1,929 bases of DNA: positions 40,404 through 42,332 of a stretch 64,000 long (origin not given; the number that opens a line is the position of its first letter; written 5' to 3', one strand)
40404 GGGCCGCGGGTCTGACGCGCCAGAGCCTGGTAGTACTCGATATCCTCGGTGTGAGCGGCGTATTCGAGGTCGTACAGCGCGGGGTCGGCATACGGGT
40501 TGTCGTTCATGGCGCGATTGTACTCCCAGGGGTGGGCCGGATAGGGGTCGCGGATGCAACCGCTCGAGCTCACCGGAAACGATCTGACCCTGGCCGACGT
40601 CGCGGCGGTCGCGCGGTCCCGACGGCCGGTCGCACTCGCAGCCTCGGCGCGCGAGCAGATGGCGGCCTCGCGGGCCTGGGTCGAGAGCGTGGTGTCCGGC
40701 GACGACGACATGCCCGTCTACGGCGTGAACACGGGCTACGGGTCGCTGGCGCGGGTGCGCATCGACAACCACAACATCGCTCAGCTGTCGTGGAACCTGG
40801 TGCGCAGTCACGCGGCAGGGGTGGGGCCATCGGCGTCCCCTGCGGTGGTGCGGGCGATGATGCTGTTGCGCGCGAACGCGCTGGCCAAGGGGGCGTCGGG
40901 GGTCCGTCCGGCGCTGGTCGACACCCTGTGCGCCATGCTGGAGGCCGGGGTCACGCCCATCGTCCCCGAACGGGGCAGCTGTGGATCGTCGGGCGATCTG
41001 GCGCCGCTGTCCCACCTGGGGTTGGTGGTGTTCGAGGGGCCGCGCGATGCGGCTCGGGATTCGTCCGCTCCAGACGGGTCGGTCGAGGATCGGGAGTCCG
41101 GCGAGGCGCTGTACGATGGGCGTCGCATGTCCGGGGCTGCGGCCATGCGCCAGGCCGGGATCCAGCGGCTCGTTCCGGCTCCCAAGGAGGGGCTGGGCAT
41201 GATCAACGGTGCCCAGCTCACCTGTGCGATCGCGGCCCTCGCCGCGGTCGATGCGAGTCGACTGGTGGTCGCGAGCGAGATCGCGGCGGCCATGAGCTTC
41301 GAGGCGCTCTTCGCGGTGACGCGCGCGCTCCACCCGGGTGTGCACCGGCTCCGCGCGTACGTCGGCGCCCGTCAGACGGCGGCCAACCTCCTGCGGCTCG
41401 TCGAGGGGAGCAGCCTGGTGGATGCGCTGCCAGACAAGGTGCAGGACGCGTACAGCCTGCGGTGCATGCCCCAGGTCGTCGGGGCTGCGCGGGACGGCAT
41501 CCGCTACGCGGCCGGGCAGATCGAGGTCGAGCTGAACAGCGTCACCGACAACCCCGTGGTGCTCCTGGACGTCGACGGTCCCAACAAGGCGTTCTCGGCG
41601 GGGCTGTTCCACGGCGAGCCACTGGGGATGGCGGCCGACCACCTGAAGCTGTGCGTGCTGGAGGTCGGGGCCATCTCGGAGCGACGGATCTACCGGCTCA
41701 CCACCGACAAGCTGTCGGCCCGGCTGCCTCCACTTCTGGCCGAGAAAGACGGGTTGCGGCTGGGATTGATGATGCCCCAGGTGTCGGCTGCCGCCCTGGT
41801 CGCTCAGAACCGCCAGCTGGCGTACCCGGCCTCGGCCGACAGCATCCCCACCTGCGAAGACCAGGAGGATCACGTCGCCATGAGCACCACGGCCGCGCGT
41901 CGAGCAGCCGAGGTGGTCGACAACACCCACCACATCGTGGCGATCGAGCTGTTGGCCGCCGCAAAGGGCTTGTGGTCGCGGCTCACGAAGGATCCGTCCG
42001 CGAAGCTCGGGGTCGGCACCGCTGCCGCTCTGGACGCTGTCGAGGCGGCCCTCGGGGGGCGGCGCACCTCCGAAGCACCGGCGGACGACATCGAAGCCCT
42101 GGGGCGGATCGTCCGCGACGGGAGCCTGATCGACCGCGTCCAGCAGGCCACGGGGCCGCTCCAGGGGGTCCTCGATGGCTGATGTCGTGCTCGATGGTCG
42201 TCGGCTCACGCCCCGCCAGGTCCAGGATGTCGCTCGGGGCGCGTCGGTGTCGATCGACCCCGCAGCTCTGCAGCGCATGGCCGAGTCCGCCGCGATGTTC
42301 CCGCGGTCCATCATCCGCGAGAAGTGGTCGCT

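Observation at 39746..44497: Translationally coupled ammonia-lyase plus catalytically degenerate HAL-like paralog, divergent from a SAM methyltransferase and followed by a DUF1223 thioredoxin-like protein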

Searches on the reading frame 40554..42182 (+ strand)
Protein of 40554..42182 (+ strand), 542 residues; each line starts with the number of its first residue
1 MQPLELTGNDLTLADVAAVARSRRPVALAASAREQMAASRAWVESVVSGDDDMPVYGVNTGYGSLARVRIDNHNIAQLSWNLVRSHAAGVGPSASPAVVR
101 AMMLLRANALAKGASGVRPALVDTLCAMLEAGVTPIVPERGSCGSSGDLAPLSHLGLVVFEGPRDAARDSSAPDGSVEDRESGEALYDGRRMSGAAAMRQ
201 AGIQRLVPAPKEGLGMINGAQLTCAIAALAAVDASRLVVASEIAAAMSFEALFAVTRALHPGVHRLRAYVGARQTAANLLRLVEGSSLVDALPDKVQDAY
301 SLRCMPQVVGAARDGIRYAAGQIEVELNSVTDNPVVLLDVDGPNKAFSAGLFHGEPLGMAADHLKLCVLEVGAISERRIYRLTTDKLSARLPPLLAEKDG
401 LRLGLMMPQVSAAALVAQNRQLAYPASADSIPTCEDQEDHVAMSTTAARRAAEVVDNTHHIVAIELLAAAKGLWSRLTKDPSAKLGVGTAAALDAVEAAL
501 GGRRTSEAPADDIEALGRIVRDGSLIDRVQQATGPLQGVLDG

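Call 3: search_protein_families(library=pfam, proteins=[window:40554-42182:+], max_evalue=0.01)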
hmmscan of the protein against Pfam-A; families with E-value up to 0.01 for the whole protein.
window:40554-42182:+ (542 aa): 1 family
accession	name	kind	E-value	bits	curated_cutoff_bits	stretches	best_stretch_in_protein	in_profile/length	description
PF00221.24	Lyase_aromatic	-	5.3e-162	540.1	27.3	1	11-497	1-465/466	Aromatic amino acid lyase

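Call 4: search_protein_families(library=ncbifam, proteins=[window:40554-42182:+], max_evalue=0.01)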
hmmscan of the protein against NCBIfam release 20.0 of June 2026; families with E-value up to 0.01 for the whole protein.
window:40554-42182:+ (542 aa): 8 families
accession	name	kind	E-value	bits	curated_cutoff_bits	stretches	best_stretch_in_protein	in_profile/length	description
NF006871.0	PRK09367.1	subfamily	5.7e-161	536.6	524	1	3-530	3-502/505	histidine ammonia-lyase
TIGR01225.1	hutH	equivalog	1.4e-155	518.6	539.15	2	182-532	157-501/506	histidine ammonia-lyase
TIGR03832.1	Tyr_2_3_mutase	equivalog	2.3e-98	330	501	2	7-289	2-263/507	tyrosine 2,3-aminomutase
TIGR04475.1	Phe_D_beta_mut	equivalog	3.4e-96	322.9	800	2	7-289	5-266/510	phenylalanine aminomutase (D-beta-phenylalanine forming)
NF053541.1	FlxA_rubin_TAL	equivalog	4.3e-79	266.2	700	1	12-473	2-452/498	flexirubin biosynthesis tyrosine ammonia-lyase FlxA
TIGR01226.1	phe_am_lyase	equivalog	6.7e-71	239.5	519.15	1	4-464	33-489/680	phenylalanine ammonia-lyase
NF041222.1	BagA_FevW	exception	1.3e-59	202.2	1000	1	6-482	3-480/529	bagremycin/ferroverdin biosynthesis tyrosine ammonia-lyase BagA/FevW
TIGR04473.1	taxol_Phe_23mut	exception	1.7e-37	129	1250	1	10-472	34-493/687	phenylalanine aminomutase (L-beta-phenylalanine forming)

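Call 6: search_solved_structures(query=window:40554-42182:+, show_alignments=2, max_evalue=1e-10)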
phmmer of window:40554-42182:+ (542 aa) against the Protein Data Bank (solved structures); distinct sequences matched with E-value up to 1e-10: 39.
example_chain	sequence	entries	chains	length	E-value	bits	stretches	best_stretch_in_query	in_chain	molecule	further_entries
1gkm_B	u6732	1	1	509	2.2e-91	310.4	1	6-525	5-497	Histidine ammonia-lyase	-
1gkj_A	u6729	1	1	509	7e-91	308.7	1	6-525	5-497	HISTIDINE AMMONIA-LYASE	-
1gk3_A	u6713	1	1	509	4.1e-90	306.2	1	6-525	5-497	HISTIDINE AMMONIA-LYASE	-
1eb4_A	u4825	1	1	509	5.3e-90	305.8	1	6-525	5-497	HISTIDINE AMMONIA-LYASE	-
1gk2_A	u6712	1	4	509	5.9e-90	305.7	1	6-525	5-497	HISTIDINE AMMONIA-LYASE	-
1b8f_A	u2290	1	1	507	4.3e-88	299.5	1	6-525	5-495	Histidine ammonia-lyase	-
7tqr_A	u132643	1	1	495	1.9e-86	294.1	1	4-473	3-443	Probable histidine ammonia-lyase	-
6v6h_A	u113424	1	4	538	7.2e-86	292.2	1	26-473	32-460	Histidine ammonia-lyase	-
2rjr_A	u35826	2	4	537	8.9e-70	239.1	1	3-527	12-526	Tyrosine aminomutase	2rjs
2ohy_A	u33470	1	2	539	9.1e-70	239.1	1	3-527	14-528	Tyrosine aminomutase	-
3kdy_A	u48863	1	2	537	9.6e-70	239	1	3-527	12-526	Histidine ammonia-lyase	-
2qve_A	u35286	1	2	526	1.3e-69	238.5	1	3-527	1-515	Tyrosine Aminomutase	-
3kdz_A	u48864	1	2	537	2.8e-69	237.5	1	3-527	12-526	Histidine ammonia-lyase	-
3unv_A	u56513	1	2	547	8.7e-63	216.1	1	7-478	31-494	AdmH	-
3czo_A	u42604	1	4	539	9.7e-57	196.1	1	9-509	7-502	Histidine ammonia-lyase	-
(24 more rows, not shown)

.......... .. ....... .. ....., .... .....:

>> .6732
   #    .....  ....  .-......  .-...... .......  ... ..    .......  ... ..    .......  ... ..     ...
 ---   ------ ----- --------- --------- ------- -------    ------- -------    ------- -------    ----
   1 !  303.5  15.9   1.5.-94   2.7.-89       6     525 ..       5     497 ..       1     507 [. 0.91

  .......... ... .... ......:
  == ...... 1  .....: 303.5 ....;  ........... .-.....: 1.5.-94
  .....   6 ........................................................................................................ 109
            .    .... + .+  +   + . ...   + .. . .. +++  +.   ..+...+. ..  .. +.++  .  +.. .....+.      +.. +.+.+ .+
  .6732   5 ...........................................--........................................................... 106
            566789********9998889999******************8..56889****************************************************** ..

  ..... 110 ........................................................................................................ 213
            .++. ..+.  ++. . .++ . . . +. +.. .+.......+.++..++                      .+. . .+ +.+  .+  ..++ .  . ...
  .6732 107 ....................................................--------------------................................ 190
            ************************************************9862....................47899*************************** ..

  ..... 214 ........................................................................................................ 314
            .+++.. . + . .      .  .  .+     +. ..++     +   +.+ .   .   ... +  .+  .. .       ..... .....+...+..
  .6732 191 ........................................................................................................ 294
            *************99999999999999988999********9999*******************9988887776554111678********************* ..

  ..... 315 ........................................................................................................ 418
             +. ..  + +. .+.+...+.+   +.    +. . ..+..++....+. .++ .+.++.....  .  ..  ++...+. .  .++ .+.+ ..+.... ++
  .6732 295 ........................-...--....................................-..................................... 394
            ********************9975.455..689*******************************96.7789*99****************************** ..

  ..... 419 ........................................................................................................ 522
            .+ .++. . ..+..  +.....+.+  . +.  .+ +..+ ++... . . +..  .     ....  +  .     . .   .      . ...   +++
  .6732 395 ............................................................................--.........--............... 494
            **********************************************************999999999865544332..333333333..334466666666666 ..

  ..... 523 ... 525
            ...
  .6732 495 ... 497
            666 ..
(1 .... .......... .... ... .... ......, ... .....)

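Call 30: find_homologous_proteins(query=window:40554-42182:+, max_evalue=1e-20)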
Query window:40554-42182:+ (542 aa): 7979 proteins with E <= 1e-20 among 8000 candidates; the best 120 are listed.
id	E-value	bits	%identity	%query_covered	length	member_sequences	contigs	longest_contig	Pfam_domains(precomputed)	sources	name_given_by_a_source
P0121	0.0e+0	1150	100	100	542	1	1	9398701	PF00221.25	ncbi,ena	-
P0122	1.1e-285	966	86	100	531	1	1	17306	PF00221.25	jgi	jgi:histidine ammonia-lyase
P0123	7.4e-253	858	78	100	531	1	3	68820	PF00221.25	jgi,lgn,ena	-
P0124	6.0e-252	855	77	100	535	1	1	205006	PF00221.25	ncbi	ncbi:MAG: histidine ammonia-lyase [Myxococcota bacterium]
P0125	2.5e-242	823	74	100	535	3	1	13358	PF00221.25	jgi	jgi:histidine ammonia-lyase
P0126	4.6e-240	816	73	100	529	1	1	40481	PF00221.25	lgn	-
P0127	2.4e-238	810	74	99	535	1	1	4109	PF00221.25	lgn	-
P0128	1.0e-235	801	73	99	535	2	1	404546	PF00221.25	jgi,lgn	jgi:histidine ammonia-lyase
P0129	9.7e-229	778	72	98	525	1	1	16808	PF00221.25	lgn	-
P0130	2.8e-226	770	71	98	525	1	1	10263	PF00221.25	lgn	-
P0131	1.1e-222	758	71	98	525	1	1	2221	PF00221.25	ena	-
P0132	2.4e-222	757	70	99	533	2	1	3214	PF00221.25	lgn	-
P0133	5.6e-222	756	71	98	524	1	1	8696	PF00221.25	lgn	-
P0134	5.0e-221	753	69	98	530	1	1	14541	PF00221.25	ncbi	-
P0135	7.5e-214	729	71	93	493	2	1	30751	PF00221.25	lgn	-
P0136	1.5e-204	699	65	100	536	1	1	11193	PF00221.25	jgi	jgi:histidine ammonia-lyase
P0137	8.9e-204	696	66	99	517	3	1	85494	PF00221.25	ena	-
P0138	2.5e-203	695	63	100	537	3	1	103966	PF00221.25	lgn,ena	-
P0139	3.0e-202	691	65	100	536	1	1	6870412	PF00221.25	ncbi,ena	-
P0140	1.1e-200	686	65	99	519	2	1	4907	PF00221.25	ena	-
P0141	1.4e-200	685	64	99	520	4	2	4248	PF00221.25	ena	-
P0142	8.5e-200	683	64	100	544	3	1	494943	PF00221.25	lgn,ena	-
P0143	1.5e-199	682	65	99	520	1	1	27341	PF00221.25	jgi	-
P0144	2.9e-198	678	63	99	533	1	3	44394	PF00221.25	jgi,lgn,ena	-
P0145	6.1e-198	677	64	99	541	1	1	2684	PF00221.25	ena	-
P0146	4.7e-196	671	63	99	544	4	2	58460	PF00221.25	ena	-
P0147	1.3e-195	669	66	93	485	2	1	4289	PF00221.25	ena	-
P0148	1.1e-194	666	64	99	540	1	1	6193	PF00221.25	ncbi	-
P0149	1.5e-194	666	61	100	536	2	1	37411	PF00221.25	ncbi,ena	-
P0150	6.2e-194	664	63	100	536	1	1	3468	PF00221.25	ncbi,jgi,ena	-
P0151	1.8e-193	662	63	99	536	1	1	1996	PF00221.25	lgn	-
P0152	2.4e-193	662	63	99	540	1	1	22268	PF00221.25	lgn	-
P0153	4.0e-193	661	61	99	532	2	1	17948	PF00221.25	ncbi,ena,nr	ncbi:MAG: aromatic amino acid lyase [Rhodobacterales bacterium]|nr:aromatic amino acid lyase [Rhodob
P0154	1.6e-192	659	63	99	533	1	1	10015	PF00221.25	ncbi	-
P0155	7.3e-192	657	62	99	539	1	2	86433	PF00221.25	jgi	-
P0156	2.1e-191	655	61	98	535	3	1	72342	PF00221.25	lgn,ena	-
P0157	2.3e-191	655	65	93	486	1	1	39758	PF00221.25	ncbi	-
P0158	4.7e-191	654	62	99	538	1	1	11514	PF00221.25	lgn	-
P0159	8.2e-191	653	63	99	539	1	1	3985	PF00221.25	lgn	-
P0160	9.5e-191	653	63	99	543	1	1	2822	PF00221.25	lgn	-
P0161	9.5e-191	653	62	99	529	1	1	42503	PF00221.25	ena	-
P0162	1.0e-190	653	62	99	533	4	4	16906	PF00221.25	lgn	-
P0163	4.3e-190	651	62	100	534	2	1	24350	PF00221.25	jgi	-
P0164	8.6e-190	650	61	98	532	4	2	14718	PF00221.25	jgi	jgi:histidine ammonia-lyase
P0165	1.2e-189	649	60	99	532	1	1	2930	PF00221.25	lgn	-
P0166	1.5e-189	649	61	100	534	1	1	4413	PF00221.25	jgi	jgi:histidine ammonia-lyase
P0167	1.6e-189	649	63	99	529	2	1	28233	PF00221.25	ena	-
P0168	2.2e-189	649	61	99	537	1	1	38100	PF00221.25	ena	-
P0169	6.6e-189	647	60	99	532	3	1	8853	PF00221.25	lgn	-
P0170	6.9e-189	647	66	90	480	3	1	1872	PF00221.25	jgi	jgi:histidine ammonia-lyase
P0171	7.0e-189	647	62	99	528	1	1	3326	PF00221.25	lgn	-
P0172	1.2e-188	646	62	99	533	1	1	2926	PF00221.25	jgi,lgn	jgi:histidine ammonia-lyase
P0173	1.3e-188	646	60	99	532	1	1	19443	PF00221.25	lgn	-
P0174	2.3e-188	645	63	99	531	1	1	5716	PF00221.25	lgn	-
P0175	3.5e-188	645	61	99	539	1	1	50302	PF00221.25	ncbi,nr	ncbi:MAG: aromatic amino acid ammonia-lyase [Myxococcales bacterium]|nr:aromatic amino acid ammonia-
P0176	1.1e-187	643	63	100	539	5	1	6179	PF00221.25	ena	-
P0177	1.2e-187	643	62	99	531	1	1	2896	PF00221.25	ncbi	ncbi:MAG: aromatic amino acid ammonia-lyase [Myxococcota bacterium]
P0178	1.3e-187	643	63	99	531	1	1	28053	PF00221.25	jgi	-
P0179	1.8e-187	642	62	99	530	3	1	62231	PF00221.25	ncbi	ncbi:MAG: aromatic amino acid ammonia-lyase [Myxococcota bacterium]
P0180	2.1e-187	642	61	99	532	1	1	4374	PF00221.25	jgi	-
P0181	2.9e-187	642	61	99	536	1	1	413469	PF00221.25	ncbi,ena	-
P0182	3.2e-187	641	62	98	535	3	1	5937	PF00221.25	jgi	-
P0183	3.4e-187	641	62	99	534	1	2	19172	PF00221.25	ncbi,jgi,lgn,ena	jgi:histidine ammonia-lyase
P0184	4.4e-187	641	61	100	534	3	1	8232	PF00221.25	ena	-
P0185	1.1e-186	640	62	98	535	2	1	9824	PF00221.25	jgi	-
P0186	1.4e-186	639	62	99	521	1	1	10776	PF00221.25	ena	-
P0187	2.0e-186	639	62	99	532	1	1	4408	PF00221.25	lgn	-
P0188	2.0e-186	639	62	99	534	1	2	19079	PF00221.25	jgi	-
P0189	5.8e-186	637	62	99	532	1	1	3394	PF00221.25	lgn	-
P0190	1.8e-185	636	61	99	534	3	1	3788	PF00221.25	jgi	-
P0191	2.3e-185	635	62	99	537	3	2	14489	PF00221.25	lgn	-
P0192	3.8e-185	635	60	99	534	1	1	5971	PF00221.25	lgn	-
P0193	4.6e-185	634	61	99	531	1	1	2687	PF00221.25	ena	-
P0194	4.7e-185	634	61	100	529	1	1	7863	PF00221.25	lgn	-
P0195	5.3e-185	634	61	99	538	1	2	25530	PF00221.25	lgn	-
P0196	8.4e-185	633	62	99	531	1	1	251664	PF00221.25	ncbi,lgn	-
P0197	1.0e-184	633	61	100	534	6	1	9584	PF00221.25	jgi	-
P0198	1.8e-184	632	63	97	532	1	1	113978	PF00221.25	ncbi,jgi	jgi:histidine ammonia-lyase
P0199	1.9e-184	632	63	99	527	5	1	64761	PF00221.25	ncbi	-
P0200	2.3e-184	632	64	96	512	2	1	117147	PF00221.25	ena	-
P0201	2.8e-184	632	61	100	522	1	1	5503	PF00221.25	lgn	-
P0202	2.9e-184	632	62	100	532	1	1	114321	PF00221.25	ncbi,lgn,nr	ncbi:MAG: aromatic amino acid lyase [Deltaproteobacteria bacterium]|nr:MAG: aromatic amino acid lyas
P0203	3.8e-184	631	62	99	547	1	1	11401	PF00221.25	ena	-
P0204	7.6e-184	630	62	100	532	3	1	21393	PF00221.25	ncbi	-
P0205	8.0e-184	630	61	97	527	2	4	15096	PF00221.25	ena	-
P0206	2.0e-183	629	60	100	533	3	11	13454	PF00221.25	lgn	-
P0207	2.2e-183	629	62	99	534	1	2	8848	PF00221.25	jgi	jgi:histidine ammonia-lyase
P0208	2.7e-183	628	61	99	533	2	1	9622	PF00221.25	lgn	-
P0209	3.2e-183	628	61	99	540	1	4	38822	PF00221.25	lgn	-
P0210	1.5e-182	626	60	99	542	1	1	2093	PF00221.25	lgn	-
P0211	1.7e-182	626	60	100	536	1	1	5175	PF00221.25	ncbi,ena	-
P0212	5.3e-182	624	58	98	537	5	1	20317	PF00221.25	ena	-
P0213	5.6e-182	624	60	99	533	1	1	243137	PF00221.25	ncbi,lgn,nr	ncbi:MAG: histidine ammonia-lyase [Deltaproteobacteria bacterium]|nr:MAG: histidine ammonia-lyase [D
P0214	6.3e-182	624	60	99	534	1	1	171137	PF00221.25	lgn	-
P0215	9.3e-182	623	60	99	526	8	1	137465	PF00221.25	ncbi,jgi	jgi:histidine ammonia-lyase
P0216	1.3e-181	623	62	99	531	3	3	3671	PF00221.25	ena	-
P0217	1.6e-181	623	59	100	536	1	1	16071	PF00221.25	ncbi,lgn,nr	ncbi:MAG: aromatic amino acid lyase [Proteobacteria bacterium]|nr:aromatic amino acid lyase [Pseudom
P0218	2.4e-181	622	61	99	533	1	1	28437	PF00221.25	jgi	jgi:histidine ammonia-lyase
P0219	2.9e-181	622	59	98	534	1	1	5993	PF00221.25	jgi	jgi:histidine ammonia-lyase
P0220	3.6e-181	621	58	99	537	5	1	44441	PF00221.25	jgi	jgi:histidine ammonia-lyase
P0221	5.4e-181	621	64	93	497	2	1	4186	PF00221.25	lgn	-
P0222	1.4e-180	619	60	99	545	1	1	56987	PF00221.25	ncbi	-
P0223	3.9e-180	618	59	98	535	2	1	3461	PF00221.25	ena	-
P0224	4.0e-180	618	59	100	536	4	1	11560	PF00221.25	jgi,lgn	-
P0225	1.3e-179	616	59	99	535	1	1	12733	PF00221.25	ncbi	ncbi:MAG: histidine ammonia-lyase [Myxococcota bacterium]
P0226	5.1e-179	614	62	91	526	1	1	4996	PF00221.25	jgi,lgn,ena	-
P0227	5.9e-179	614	61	95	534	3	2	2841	PF00221.25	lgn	-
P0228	6.1e-179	614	61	99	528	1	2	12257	PF00221.25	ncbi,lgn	ncbi:MAG: aromatic amino acid lyase [Myxococcota bacterium]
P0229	1.4e-178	613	60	97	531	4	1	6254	PF00221.25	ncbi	-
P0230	2.7e-178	612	58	100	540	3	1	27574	PF00221.25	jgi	jgi:histidine ammonia-lyase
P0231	4.0e-178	611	61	99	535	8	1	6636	PF00221.25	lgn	-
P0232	4.6e-178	611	60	96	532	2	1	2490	PF00221.25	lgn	-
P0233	5.4e-178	611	60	98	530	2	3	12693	PF00221.25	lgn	-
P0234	9.4e-178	610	59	99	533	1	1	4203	PF00221.25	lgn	-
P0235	1.0e-177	610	62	99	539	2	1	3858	PF00221.25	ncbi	-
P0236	2.0e-177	609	63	90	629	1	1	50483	PF00221.25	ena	-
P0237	3.1e-177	608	60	100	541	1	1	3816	PF00221.25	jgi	jgi:histidine ammonia-lyase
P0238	4.0e-177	608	59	99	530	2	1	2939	PF00221.25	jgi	-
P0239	1.2e-176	606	61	99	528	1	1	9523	PF00221.25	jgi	jgi:histidine ammonia-lyase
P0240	2.5e-176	605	63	93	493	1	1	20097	PF00221.25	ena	-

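Call 33: find_encoding_contigs(protein=P0128, flank=8000, max_places=1)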
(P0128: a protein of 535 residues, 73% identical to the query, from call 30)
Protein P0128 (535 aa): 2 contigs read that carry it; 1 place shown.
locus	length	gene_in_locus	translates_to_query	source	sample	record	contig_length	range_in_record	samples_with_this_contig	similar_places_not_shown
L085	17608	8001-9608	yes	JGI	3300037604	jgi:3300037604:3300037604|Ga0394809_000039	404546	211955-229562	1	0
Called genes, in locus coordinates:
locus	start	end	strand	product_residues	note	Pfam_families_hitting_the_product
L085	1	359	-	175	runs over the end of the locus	PF00583:Acetyltransf_1, PF13527:Acetyltransf_9 (faint), PF13673:Acetyltransf_10, PF13508:Acetyltransf_7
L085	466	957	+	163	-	PF22381:Staph_reg_Sar_Rot (weak), PF01047:MarR, PF12802:MarR_2, PF13463:HTH_27 (weak), PF09339:HTH_IclR (weak)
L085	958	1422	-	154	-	-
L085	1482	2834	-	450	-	PF14237:GYF_2 (faint), PF13421:Band_7_1, PF01145:Band_7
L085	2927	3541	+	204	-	-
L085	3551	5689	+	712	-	PF13517:FG-GAP_3 (weak)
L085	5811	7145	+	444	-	-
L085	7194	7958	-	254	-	PF13489:Methyltransf_23, PF13847:Methyltransf_31 (weak), PF08241:Methyltransf_11, PF08242:Methyltransf_12, PF13649:Methyltransf_25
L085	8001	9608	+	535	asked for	PF00221:Lyase_aromatic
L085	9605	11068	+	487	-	PF00221:Lyase_aromatic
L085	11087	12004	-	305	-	PF00924:MS_channel_2nd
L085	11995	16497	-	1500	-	PF00999:Na_H_Exchanger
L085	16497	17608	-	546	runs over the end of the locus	PF02386:TrkH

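Call 34: find_encoding_contigs(protein=P0142, flank=8000, max_places=1)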
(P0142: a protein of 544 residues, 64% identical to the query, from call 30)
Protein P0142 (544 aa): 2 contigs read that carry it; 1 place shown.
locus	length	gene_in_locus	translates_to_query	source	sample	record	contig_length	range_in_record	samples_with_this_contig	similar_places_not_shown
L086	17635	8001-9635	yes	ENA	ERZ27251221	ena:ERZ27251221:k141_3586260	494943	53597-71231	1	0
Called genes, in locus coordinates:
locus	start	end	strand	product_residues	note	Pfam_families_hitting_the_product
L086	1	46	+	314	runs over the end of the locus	-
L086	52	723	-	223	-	-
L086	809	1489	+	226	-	-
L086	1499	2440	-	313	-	-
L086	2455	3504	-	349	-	PF04055:Radical_SAM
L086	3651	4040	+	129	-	-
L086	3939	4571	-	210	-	PF13517:FG-GAP_3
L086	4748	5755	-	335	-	PF20030:bpMoxR, PF05496:RuvB_N (faint), PF07726:AAA_3, PF07728:AAA_5, PF00004:AAA, PF17863:AAA_lid_2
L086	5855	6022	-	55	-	-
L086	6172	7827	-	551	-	-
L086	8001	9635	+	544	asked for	PF00221:Lyase_aromatic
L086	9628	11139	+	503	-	PF00221:Lyase_aromatic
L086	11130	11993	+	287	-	PF01882:DUF58, PF13519:VWA_2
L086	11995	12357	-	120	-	-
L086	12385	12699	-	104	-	-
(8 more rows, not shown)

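Call 35: find_encoding_contigs(protein=P0196, flank=8000, max_places=1)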
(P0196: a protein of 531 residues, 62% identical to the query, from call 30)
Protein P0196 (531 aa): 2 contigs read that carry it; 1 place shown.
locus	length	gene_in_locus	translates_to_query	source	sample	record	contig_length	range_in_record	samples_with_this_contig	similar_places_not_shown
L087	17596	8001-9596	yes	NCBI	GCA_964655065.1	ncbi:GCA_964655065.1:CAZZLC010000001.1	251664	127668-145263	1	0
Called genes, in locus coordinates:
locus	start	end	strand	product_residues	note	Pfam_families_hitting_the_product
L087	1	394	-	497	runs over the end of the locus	PF17164:DUF5122 (faint)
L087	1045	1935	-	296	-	PF00589:Phage_integrase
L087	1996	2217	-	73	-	-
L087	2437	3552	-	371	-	-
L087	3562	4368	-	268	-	PF01026:TatD_DNase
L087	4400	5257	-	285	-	PF01882:DUF58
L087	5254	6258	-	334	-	PF20030:bpMoxR, PF05496:RuvB_N (faint), PF00158:Sigma54_activat (weak), PF00004:AAA (weak), PF07726:AAA_3, PF07728:AAA_5, PF17863:AAA_lid_2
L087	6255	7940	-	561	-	-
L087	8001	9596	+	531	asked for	PF00221:Lyase_aromatic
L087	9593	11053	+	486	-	PF00221:Lyase_aromatic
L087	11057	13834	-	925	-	-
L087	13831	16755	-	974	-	-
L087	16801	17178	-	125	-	-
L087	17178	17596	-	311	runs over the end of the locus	PF12725:DUF3810 (weak)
